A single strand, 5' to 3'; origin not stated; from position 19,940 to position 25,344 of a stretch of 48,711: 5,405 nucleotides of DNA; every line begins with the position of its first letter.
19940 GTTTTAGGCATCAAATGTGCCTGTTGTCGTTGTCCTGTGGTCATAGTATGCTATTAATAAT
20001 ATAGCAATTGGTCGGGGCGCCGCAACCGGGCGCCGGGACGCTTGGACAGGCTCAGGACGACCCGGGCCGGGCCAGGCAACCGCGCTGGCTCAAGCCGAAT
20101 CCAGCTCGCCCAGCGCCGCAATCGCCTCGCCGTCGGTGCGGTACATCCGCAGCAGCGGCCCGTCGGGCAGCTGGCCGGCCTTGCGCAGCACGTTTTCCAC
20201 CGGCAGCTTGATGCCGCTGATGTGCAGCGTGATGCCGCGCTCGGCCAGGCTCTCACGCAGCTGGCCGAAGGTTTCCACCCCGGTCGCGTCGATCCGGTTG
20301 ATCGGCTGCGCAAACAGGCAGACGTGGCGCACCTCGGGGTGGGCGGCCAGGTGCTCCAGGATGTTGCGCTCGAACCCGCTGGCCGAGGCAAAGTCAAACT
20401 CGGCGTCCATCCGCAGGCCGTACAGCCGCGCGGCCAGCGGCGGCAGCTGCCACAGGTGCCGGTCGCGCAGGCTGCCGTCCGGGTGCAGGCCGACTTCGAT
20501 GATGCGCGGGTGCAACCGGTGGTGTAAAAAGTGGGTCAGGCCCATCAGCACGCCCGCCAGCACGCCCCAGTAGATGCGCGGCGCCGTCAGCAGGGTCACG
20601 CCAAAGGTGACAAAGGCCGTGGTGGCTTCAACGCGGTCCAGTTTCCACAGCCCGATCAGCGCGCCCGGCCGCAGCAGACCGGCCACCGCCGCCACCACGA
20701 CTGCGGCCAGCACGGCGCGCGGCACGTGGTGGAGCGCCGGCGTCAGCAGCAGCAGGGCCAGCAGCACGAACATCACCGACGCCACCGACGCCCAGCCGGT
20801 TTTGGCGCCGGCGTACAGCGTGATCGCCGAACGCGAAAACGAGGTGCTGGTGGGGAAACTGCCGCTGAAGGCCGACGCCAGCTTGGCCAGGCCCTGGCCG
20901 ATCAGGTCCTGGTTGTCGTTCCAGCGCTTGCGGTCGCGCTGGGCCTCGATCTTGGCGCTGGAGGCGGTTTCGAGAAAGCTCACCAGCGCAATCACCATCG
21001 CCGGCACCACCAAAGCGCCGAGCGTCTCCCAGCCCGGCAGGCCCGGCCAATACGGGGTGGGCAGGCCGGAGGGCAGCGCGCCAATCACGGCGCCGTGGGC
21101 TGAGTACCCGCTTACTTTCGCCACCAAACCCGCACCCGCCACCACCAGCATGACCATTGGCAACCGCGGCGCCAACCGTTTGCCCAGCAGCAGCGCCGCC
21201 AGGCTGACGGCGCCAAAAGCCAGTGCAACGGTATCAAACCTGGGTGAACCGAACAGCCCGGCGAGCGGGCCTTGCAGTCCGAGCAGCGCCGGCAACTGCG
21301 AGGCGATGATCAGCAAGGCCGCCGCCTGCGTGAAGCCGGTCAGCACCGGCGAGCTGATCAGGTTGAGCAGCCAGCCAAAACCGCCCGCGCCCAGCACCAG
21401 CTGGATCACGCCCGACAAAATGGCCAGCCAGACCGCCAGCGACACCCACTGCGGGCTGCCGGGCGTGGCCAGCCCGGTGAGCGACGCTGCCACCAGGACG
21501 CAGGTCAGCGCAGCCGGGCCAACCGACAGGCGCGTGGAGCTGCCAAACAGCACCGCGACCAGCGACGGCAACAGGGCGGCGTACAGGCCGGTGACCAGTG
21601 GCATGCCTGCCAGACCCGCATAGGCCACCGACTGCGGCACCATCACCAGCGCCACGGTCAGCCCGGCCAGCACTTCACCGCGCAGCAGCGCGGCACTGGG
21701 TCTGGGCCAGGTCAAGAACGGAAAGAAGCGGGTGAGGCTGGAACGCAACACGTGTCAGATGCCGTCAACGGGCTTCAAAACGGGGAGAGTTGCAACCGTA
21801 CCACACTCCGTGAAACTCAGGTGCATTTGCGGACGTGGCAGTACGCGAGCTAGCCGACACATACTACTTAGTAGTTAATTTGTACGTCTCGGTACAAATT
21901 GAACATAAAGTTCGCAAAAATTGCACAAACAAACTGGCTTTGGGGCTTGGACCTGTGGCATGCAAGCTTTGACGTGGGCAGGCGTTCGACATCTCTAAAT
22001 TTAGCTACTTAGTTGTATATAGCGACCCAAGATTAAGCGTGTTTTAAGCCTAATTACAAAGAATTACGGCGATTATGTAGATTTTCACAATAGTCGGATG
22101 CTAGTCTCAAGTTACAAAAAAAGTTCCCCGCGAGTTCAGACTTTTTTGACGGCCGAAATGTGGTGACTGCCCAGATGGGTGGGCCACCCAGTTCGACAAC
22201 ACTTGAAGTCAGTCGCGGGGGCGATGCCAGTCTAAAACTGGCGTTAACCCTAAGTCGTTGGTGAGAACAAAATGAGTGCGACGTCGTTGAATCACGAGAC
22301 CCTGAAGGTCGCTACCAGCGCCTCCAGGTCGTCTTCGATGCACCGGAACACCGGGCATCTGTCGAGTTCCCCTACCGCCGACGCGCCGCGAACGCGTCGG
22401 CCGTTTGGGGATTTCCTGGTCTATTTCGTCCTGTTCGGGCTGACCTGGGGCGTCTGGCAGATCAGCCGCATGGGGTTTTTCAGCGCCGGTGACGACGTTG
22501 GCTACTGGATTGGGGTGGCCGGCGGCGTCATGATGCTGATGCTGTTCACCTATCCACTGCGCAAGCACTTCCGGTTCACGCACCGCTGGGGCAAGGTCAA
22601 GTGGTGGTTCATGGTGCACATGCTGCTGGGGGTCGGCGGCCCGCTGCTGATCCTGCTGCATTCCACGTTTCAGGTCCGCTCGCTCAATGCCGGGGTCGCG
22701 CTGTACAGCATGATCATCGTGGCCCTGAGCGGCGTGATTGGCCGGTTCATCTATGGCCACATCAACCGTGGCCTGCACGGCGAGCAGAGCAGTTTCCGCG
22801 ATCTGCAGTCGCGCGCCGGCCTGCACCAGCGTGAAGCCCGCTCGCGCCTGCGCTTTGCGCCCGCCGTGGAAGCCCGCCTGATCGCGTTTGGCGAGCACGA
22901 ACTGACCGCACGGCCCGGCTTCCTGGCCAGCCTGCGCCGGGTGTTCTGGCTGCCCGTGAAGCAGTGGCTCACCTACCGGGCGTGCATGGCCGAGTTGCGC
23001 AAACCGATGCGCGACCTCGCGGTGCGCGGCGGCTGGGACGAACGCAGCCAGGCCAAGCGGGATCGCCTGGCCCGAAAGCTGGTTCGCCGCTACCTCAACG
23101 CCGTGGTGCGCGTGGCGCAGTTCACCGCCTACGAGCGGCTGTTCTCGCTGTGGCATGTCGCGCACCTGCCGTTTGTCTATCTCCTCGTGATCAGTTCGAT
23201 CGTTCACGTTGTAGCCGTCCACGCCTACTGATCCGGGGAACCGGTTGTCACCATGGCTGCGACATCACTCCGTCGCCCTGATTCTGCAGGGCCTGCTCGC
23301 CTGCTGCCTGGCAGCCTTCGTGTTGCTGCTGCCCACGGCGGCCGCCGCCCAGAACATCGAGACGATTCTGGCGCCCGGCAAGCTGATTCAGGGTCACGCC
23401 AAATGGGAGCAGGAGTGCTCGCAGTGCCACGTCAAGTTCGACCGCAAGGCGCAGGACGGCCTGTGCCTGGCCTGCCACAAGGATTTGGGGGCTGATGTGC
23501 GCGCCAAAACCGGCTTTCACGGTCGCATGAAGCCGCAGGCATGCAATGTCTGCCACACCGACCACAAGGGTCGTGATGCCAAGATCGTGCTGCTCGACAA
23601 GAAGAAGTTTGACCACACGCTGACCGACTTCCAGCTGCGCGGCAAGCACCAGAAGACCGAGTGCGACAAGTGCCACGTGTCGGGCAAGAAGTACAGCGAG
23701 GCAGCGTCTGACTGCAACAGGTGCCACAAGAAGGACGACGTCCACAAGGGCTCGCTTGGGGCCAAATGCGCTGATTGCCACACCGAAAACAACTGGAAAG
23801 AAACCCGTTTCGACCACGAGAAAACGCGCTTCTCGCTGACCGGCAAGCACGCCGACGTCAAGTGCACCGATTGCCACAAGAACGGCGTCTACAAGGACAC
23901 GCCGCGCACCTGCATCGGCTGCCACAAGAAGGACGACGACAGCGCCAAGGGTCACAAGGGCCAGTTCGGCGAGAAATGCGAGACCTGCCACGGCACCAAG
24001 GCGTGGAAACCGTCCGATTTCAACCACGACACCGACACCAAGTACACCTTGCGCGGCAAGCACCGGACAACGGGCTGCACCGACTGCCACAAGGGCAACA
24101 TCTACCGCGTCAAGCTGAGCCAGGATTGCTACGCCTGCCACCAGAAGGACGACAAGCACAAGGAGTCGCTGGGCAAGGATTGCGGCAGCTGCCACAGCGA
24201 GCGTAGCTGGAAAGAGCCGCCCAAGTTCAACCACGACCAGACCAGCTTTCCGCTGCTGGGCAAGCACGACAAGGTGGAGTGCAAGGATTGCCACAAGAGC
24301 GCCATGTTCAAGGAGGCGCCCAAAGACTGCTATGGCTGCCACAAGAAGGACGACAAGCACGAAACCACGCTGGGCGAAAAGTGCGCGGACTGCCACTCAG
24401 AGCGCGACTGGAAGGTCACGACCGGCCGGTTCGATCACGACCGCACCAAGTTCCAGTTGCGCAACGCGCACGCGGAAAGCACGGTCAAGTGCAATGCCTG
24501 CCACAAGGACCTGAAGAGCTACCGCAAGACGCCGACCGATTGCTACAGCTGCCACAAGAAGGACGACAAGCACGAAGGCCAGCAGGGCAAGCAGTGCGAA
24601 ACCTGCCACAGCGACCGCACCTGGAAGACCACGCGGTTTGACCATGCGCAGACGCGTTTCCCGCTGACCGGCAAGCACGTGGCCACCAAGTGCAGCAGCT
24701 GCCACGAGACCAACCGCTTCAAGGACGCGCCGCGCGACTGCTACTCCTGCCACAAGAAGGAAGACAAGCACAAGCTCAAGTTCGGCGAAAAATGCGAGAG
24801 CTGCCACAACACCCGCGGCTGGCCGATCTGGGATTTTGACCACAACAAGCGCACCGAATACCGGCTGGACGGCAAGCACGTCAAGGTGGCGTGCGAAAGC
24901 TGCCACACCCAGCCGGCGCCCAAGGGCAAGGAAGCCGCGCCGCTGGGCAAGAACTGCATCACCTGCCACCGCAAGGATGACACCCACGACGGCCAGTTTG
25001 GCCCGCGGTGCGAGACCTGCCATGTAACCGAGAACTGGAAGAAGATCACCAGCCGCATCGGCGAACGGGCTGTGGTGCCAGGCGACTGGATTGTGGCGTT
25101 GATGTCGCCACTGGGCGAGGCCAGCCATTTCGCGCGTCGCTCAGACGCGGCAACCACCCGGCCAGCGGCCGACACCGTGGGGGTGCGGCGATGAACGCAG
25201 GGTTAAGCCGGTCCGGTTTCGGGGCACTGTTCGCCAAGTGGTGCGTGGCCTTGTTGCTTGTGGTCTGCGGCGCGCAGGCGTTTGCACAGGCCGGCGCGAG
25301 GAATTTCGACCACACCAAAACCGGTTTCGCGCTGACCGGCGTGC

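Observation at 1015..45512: A dispersed ~60-70 nt repeat with an AT-rich palindromic core: 9 copies in 48.7 kb, seven overlapping coding sequence in frame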

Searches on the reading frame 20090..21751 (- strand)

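Call 46: search_protein_families(library=pfam, proteins=[window:20090-21751:-], max_evalue=0.001)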
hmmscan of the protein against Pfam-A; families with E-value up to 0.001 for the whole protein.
window:20090-21751:- (553 aa): 3 families
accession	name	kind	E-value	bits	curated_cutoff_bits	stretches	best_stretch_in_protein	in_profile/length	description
PF00916.26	Sulfate_transp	-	7e-73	246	23.2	1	23-382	1-380/380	Sulfate permease family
PF01740.26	STAS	-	9.4e-11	41.9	22.6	1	446-529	13-95/106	STAS domain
PF13466.11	STAS_2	-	5.5e-05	23.7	29.2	1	447-526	2-78/80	STAS domain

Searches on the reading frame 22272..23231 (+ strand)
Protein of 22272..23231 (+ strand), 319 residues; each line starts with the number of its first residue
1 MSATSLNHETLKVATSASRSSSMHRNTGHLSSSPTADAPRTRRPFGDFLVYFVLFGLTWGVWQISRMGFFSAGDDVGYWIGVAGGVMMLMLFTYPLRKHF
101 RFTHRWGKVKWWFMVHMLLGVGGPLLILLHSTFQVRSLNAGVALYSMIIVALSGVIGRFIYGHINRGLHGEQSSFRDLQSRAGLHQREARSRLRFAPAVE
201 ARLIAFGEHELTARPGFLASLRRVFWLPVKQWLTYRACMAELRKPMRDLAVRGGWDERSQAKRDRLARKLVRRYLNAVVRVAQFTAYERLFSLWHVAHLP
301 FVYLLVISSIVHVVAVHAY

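Call 65: search_protein_families(library=pfam, proteins=[window:22272-23231:+], max_evalue=0.0001)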
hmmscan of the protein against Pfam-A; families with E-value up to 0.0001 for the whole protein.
window:22272-23231:+ (319 aa): 0 families

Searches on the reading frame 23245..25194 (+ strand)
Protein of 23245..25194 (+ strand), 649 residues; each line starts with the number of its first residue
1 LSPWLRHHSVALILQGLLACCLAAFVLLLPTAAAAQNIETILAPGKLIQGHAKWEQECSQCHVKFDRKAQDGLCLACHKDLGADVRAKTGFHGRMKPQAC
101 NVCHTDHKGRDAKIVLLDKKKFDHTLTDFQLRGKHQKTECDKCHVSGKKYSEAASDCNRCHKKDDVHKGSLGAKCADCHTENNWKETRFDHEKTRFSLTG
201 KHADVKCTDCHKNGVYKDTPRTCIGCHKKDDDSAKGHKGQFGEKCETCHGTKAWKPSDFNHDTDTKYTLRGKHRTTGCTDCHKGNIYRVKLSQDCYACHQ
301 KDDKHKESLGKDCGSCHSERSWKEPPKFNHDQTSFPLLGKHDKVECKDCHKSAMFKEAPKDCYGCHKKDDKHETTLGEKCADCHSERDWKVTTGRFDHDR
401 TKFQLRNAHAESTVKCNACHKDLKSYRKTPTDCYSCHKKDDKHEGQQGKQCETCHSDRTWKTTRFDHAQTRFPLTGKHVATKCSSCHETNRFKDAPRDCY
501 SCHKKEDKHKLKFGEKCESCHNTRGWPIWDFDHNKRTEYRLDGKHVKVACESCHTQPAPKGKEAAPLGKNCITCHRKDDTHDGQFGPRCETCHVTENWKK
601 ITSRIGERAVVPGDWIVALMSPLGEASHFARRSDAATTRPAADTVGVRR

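Call 65: search_protein_families(library=pfam, proteins=[window:23245-25194:+], max_evalue=0.0001)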
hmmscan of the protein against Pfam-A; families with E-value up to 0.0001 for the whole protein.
window:23245-25194:+ (649 aa): 5 families
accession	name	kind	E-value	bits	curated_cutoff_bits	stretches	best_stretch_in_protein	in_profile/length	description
PF14522.11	Cytochrome_C7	-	3.2e-28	97.8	24.8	0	371-438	7-67/67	Cytochrome c7 and related cytochrome c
PF14537.11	Cytochrom_c3_2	-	9e-21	74.6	25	0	153-228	5-79/79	Cytochrome c3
PF02085.21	Cytochrom_CIII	-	1.4e-12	48.2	22.9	0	51-112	28-90/101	Class III cytochrome C family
PF22113.1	Mtrc-MtrF_II-IV_dom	-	1.6e-12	47.7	30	0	57-218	8-170/176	Outer membrane cytochrome MtrC/MtrF-like, domains II/IV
PF12511.13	DUF3716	-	1e-05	25.8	22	0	129-183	4-52/59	Protein of unknown function (DUF3716)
